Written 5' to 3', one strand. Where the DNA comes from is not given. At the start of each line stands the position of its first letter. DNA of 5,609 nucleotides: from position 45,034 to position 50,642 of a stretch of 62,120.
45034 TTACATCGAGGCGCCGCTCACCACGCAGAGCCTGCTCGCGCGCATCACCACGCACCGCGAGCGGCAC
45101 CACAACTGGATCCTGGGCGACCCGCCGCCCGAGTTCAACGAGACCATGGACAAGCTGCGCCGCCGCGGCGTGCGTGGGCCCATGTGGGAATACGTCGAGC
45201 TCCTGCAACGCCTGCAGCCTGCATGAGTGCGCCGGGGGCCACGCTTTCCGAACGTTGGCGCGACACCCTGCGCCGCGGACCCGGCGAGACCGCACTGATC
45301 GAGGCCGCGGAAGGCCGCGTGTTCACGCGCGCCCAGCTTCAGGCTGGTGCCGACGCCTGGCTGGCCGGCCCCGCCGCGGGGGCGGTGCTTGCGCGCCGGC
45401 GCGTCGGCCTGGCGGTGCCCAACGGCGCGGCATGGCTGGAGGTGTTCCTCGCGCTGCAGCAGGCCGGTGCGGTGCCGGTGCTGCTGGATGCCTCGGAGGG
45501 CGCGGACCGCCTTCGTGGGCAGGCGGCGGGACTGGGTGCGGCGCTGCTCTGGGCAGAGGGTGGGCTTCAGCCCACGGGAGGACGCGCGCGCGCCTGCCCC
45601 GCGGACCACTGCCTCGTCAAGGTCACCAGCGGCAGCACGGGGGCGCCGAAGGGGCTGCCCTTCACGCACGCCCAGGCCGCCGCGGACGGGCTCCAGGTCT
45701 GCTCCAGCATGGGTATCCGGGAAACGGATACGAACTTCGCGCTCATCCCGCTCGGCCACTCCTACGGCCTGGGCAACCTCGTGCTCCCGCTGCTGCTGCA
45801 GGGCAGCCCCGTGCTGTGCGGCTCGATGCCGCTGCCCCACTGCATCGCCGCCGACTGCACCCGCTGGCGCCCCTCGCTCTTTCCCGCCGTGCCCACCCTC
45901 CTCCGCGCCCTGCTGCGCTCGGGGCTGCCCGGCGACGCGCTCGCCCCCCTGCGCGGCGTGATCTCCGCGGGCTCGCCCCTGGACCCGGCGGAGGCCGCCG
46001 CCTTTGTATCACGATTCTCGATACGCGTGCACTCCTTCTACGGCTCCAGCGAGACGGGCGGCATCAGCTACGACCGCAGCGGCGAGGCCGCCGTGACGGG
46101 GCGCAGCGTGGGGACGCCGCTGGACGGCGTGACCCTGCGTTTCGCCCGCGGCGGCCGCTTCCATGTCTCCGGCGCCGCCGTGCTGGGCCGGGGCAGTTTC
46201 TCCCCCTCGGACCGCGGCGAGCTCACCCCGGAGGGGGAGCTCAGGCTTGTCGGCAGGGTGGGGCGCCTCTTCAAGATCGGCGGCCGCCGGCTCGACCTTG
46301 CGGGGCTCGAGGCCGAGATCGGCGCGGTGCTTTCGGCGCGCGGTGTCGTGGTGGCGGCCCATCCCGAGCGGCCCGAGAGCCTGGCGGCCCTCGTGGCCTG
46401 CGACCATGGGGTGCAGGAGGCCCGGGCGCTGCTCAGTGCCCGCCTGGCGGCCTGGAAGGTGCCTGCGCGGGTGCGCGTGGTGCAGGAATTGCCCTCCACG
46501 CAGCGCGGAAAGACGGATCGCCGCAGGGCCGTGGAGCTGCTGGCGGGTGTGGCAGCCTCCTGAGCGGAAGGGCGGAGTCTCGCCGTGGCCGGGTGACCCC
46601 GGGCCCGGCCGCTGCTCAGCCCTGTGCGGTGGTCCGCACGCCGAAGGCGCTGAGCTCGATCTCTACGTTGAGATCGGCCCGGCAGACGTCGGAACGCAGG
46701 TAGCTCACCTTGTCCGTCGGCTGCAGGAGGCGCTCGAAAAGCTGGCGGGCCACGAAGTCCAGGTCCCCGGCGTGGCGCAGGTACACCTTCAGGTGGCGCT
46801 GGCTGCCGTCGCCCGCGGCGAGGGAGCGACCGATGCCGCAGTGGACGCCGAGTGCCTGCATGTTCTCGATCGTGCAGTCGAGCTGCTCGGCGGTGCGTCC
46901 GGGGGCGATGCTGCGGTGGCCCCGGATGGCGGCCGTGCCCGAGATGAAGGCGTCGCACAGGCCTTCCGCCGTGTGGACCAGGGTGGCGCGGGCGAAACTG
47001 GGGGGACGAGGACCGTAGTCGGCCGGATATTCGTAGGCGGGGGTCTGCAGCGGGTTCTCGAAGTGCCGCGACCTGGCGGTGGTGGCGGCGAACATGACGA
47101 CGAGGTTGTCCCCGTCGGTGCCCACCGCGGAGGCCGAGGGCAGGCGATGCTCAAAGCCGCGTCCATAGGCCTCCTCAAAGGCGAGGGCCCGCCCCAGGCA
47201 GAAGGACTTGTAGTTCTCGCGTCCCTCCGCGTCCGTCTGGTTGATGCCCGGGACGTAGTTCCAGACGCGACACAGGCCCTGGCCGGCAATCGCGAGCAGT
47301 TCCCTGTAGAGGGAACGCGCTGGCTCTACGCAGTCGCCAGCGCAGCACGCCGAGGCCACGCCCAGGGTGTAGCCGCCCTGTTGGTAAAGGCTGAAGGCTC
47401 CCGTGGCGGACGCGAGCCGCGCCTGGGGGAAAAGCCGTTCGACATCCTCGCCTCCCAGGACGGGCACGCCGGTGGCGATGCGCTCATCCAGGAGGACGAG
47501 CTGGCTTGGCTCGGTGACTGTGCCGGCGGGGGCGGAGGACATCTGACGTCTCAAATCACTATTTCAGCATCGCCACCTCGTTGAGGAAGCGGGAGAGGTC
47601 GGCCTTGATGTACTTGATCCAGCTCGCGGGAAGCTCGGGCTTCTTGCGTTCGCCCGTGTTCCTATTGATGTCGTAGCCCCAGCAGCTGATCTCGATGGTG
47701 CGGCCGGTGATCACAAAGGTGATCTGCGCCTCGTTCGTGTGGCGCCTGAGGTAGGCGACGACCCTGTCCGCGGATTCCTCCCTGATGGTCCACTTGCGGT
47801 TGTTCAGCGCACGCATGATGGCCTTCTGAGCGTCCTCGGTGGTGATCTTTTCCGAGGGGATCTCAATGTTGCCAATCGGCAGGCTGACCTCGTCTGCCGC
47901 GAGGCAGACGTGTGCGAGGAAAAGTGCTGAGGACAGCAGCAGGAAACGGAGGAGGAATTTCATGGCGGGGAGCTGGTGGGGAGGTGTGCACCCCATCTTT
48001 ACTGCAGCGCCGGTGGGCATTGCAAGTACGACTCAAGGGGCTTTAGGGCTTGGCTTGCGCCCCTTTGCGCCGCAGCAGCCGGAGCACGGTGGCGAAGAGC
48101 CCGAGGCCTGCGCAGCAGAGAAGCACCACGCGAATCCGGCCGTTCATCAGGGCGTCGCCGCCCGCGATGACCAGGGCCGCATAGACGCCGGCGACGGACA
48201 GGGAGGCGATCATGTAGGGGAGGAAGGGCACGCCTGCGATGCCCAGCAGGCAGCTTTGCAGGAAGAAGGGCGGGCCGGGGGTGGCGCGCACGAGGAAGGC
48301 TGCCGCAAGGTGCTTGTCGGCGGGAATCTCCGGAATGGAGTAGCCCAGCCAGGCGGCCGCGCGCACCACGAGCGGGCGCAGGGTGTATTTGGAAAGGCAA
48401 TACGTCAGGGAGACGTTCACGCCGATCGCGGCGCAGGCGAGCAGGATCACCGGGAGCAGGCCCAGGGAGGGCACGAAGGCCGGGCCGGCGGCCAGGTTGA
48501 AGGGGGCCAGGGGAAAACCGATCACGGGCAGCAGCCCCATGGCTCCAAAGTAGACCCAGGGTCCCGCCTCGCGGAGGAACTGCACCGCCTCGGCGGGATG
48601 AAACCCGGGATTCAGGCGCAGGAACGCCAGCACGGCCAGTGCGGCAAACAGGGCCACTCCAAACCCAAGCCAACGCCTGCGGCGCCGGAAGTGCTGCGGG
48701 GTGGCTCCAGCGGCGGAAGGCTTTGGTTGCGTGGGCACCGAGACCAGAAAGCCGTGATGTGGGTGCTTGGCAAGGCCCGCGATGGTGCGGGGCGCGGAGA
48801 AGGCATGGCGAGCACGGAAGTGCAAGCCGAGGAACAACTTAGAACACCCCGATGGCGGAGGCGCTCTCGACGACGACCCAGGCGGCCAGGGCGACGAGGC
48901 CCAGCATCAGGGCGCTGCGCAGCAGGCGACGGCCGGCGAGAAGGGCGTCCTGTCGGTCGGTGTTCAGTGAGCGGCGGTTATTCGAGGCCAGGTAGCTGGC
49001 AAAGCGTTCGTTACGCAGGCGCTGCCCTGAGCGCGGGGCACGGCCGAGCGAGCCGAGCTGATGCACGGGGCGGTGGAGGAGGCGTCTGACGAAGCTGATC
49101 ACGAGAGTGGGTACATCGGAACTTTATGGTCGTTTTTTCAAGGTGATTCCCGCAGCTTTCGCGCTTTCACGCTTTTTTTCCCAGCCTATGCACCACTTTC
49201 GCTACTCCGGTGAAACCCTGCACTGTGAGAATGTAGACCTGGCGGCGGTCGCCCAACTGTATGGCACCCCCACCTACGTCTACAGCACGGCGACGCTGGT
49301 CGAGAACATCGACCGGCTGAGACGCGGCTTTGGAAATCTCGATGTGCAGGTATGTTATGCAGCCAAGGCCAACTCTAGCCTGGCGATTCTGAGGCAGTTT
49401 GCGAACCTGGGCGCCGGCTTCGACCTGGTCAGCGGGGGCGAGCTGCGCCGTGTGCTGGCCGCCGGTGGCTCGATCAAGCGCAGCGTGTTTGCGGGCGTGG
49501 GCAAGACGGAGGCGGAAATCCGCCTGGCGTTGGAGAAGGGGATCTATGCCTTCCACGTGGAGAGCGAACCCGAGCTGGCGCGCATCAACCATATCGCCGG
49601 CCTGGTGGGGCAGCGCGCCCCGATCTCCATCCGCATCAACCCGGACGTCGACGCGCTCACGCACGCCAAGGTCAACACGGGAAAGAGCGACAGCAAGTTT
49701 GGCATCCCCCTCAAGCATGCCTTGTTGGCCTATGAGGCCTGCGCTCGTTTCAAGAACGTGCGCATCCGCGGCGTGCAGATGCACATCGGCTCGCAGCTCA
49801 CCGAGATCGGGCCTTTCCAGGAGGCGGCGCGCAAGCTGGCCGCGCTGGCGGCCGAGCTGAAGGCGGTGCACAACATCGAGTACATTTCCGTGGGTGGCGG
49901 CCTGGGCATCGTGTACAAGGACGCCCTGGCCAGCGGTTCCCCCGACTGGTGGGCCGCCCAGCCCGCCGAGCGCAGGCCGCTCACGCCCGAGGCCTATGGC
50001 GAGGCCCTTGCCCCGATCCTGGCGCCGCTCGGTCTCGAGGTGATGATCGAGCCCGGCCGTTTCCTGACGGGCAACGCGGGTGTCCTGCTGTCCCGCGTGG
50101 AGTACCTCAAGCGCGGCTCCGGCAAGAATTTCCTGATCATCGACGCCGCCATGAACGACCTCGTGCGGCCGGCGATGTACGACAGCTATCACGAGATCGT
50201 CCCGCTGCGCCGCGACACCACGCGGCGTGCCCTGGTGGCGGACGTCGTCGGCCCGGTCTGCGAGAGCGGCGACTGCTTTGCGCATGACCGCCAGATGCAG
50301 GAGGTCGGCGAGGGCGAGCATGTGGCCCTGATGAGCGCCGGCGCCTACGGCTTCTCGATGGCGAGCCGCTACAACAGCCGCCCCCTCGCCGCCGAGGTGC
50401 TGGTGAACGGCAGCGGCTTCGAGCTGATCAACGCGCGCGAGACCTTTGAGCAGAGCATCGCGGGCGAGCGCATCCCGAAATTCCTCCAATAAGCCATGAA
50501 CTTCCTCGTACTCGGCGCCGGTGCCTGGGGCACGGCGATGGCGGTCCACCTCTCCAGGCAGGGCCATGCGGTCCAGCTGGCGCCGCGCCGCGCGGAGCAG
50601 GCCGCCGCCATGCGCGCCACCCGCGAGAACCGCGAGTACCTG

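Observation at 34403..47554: Aryl-polyene / xanthomonadin-like type II PKS-lipid gene cluster with atypical content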

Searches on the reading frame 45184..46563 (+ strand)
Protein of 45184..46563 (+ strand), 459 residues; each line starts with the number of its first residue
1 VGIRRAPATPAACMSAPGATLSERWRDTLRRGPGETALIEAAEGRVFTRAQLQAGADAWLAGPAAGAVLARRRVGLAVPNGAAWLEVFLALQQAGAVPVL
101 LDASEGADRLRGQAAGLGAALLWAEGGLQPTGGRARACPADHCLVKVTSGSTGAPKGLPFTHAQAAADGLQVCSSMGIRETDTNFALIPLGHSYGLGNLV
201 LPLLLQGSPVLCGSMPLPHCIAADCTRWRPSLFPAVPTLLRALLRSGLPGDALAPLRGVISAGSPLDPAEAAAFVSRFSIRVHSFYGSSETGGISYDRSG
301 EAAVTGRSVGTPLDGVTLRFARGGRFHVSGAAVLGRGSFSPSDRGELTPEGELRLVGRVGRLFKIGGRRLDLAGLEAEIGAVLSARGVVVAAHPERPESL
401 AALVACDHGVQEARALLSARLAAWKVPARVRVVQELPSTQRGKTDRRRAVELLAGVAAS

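Call 4: search_protein_families(library=pfam, proteins=[window:45184-46563:+], max_evalue=0.01)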
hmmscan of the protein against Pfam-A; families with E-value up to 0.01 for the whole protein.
window:45184-46563:+ (459 aa): 2 families
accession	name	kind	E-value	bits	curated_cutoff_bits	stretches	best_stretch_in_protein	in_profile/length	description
PF00501.34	AMP-binding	-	2.1e-37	129.3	29.9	2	137-318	159-353/384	AMP-binding enzyme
PF13193.12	AMP-binding_C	-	2.3e-05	25.7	24.5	1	388-443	17-76/76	AMP-binding enzyme C-terminal domain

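Call 6: search_protein_families(library=ncbifam, proteins=[window:45223-46563:+], max_evalue=0.01)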
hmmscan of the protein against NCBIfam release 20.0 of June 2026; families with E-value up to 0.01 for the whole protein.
window:45223-46563:+ (446 aa): 89 families (the best 25 are shown)
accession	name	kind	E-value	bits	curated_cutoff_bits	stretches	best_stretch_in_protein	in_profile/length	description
NF004837.0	PRK06187.1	subfamily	3.9e-35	121.1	476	2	127-307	170-357/531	long-chain-fatty-acid--CoA ligase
NF004511.1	PRK05852.1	equivalog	9.7e-29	100.4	650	2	125-309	153-343/505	FadD7 family fatty acid--CoA ligase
TIGR02262.1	benz_CoA_lig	subfamily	6.1e-26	91.2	375.25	1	119-310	153-346/508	benzoate-CoA ligase family protein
NF006386.0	PRK08633.1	equivalog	3.4e-22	78.1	1221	2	132-281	787-938/1147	acyl-[ACP]--phospholipid O-acyltransferase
TIGR01733.1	AA-adenyl-dom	subfamily_domain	1.4e-21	76.8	317.4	2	124-305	117-304/409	amino acid adenylation domain-containing protein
NF005291.0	PRK06814.1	equivalog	4.8e-21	74.4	1349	1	126-440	792-1130/1140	acyl-[ACP]--phospholipid O-acyltransferase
TIGR03098.1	ligase_PEP_1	hypoth_equivalog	3.4e-20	72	592.35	2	121-278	157-314/517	acyl-CoA ligase (AMP-forming), exosortase A system-associated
NF005877.1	PRK07824.1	equivalog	5.8e-20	71.7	345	1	128-437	43-359/362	o-succinylbenzoate--CoA ligase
NF005702.0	PRK07514.1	subfamily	1e-19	70.3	558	2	132-308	162-336/506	malonyl-CoA synthase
NF004114.0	PRK05605.1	equivalog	1.4e-19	69.9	766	2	123-282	217-379/575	long-chain-fatty-acid--CoA ligase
NF005801.1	PRK07656.1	equivalog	2.9e-19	69.1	657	1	126-431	163-494/500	FadD3 family acyl-CoA ligase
NF052269.1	Staph_lig_FadD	equivalog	1.1e-18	66.9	650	2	129-300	152-323/499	long-chain-fatty-acid--CoA ligase FadD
NF005858.0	PRK07787.1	subfamily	3.3e-18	65.4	575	2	126-308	128-308/471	acyl-CoA synthetase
NF004814.0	PRK06164.1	equivalog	3.6e-18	65.4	677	3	318-439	400-526/540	acyl-CoA synthetase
NF006754.0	PRK09274.1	equivalog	3.6e-18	65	478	2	126-304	174-363/555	fatty acid CoA ligase family protein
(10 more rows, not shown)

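Call 67: search_solved_structures(query=window:45223-46563:+, max_evalue=1e-10, show_alignments=0)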
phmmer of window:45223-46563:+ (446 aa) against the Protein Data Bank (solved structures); distinct sequences matched with E-value up to 1e-10: 29.
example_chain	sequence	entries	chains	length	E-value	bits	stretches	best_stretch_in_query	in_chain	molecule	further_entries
3wvn_A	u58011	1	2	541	6.2e-18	68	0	326-442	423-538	Non-ribosomal peptide synthetase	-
2v7b_A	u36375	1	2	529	2.9e-17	65.8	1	128-306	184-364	BENZOATE-COENZYME A LIGASE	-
8wev_A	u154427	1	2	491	4.7e-17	65.1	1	128-300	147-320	Feruloyl-CoA Synthetase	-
8weu_A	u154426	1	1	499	4.9e-17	65.1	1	128-301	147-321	Fatty-acyl-CoA synthase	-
4rlf_A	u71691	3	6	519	8e-17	64.3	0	129-306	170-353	Benzoate-coenzyme A ligase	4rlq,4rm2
4rm3_A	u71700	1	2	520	8.4e-17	64.3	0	129-306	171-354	Benzoate-coenzyme A ligase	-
4eat_A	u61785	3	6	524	8.9e-17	64.2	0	129-306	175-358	Benzoate-coenzyme A ligase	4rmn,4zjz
6m2u_A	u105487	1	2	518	1.4e-16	63.6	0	129-303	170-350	Benzoate-coenzyme A ligase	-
6m2o_A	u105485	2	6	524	1.5e-16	63.5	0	129-303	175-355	Benzoate-coenzyme A ligase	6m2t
8aff_A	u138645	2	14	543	7.6e-16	61.1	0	125-278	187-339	Oxalate--CoA ligase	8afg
1t5d_X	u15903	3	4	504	1.4e-15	60.3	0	7-90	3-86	4-chlorobenzoyl CoA ligase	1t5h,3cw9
3cw8_X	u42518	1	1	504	1.5e-15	60.2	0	7-90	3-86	4-chlorobenzoyl CoA ligase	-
3dlp_X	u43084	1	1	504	2.2e-15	59.6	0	7-90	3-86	4-Chlorobenzoate CoA Ligase/Synthetase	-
2qvz_X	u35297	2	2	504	2.7e-15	59.3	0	7-90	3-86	4-Chlorobenzoate CoA Ligase/Synthetase | 4-Chlorobenzoate CoA Ligase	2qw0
2qvx_X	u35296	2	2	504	3.9e-15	58.8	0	7-90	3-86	4-Chlorobenzoate CoA Ligase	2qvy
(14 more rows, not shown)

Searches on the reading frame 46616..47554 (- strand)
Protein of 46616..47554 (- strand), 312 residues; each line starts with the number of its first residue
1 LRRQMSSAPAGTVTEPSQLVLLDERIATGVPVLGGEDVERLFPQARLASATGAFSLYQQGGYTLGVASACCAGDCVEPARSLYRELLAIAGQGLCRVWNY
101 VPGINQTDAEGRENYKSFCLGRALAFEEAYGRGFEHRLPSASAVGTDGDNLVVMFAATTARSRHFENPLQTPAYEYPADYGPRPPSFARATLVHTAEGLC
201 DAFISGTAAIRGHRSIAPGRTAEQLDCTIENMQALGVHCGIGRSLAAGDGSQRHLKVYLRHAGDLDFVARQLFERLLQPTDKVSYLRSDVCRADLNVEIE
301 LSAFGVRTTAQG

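Call 4: search_protein_families(library=pfam, proteins=[window:46616-47554:-], max_evalue=0.01)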
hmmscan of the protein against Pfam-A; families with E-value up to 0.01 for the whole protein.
window:46616-47554:- (312 aa): 1 family
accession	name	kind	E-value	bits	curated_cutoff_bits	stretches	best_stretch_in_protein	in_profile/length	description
PF21168.2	FkbO_Hyg5-like_N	-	3.1e-21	76.1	27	1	50-157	13-122/122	Chorismatase FkbO/Hyg5-like, N-terminal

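Call 6: search_protein_families(library=ncbifam, proteins=[window:46616-47554:-], max_evalue=0.01)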
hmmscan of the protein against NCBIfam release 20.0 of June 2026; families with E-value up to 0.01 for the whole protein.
window:46616-47554:- (312 aa): 1 family
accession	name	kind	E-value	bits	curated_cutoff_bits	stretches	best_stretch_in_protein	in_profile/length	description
TIGR04444.1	chori_FkbO_Hyg5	subfamily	2.2e-54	184.9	325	1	57-300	60-308/311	FkbO/Hyg5 family chorismatase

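Call 31: search_solved_structures(query=window:46616-47554:-, max_evalue=0.01, show_alignments=4)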
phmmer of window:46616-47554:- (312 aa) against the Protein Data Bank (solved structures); distinct sequences matched with E-value up to 0.01: 3.
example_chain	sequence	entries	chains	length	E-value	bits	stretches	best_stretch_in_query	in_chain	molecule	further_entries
5ag3_A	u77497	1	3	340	1.3e-38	136.4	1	84-300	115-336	PUTATIVE PTERIDINE-DEPENDENT DIOXYGENASE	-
4bps_A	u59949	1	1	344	3.7e-38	134.9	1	60-300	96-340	FKBO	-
5a3k_A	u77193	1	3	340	3e-37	131.9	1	84-300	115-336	PUTATIVE PTERIDINE-DEPENDENT DIOXYGENASE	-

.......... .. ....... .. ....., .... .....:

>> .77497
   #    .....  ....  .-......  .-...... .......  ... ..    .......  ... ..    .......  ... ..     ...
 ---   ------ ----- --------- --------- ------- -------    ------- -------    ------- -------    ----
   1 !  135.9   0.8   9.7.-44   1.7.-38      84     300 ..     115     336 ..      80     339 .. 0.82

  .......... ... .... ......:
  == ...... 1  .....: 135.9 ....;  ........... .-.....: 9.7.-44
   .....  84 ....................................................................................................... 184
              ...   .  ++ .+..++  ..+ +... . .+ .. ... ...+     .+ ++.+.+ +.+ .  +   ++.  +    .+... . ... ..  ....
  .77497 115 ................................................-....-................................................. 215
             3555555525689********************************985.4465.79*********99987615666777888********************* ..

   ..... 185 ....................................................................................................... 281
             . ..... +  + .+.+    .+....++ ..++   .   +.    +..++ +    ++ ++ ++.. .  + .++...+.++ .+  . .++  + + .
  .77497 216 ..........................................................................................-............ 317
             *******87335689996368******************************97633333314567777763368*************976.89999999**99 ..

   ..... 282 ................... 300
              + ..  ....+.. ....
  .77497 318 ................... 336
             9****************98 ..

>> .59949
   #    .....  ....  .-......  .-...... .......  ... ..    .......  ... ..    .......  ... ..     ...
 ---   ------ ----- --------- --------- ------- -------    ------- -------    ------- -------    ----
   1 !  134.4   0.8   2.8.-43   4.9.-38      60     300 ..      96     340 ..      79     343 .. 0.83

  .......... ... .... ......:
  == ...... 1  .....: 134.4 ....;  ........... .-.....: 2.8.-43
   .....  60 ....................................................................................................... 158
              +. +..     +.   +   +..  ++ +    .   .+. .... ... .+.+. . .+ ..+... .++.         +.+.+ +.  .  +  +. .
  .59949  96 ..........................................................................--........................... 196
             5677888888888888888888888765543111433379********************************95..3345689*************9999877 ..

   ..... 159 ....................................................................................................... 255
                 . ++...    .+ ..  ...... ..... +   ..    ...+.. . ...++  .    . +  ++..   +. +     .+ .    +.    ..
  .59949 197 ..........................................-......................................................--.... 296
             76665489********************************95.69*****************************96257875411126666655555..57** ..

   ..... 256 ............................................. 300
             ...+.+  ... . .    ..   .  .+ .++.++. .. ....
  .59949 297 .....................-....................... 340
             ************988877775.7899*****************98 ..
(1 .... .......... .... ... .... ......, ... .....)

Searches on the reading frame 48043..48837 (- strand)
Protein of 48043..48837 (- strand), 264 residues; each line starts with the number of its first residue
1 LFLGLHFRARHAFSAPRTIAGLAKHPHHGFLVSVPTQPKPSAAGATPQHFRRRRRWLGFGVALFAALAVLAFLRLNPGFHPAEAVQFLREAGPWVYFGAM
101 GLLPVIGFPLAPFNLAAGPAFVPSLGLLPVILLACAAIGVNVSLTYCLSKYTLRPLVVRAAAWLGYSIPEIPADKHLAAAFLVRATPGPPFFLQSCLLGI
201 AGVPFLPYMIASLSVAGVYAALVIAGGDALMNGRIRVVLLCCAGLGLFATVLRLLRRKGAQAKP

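Call 8: search_protein_families(library=pfam, proteins=[window:48043-48837:-], max_evalue=1)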
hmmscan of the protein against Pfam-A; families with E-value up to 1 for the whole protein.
window:48043-48837:- (264 aa): 2 families
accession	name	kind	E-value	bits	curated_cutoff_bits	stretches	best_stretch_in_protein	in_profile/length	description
PF09335.16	VTT_dom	-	0.0001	23.2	33.9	1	108-218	1-112/123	VTT domain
PF14812.11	PBP1_TM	-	0.39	11.5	27.8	1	44-70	59-85/85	Transmembrane domain of transglycosylase PBP1 at N-terminal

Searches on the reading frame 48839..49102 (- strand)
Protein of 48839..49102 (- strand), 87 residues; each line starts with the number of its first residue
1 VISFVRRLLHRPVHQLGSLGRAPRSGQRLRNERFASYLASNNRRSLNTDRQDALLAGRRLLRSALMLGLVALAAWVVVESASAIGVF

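Call 8: search_protein_families(library=pfam, proteins=[window:48839-49102:-], max_evalue=1)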
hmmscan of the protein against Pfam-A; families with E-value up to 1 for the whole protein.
window:48839-49102:- (87 aa): 0 families

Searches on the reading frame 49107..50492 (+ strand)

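Call 4: search_protein_families(library=pfam, proteins=[window:49107-50492:+], max_evalue=0.01)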
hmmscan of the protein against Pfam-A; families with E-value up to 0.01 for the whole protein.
window:49107-50492:+ (461 aa): 3 families
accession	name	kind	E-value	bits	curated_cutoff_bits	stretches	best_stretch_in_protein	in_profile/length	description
PF02784.22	Orn_Arg_deC_N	-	2.6e-51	174.8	23.4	1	63-321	3-246/247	Pyridoxal-dependent decarboxylase, pyridoxal binding domain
PF00278.28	Orn_DAP_Arg_deC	-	2.5e-27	95.4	23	1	57-412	2-95/95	Pyridoxal-dependent decarboxylase, C-terminal sheet domain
PF01168.26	Ala_racemase_N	-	3.5e-06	27.3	24.1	1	62-266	4-197/220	Alanine racemase, N-terminal domain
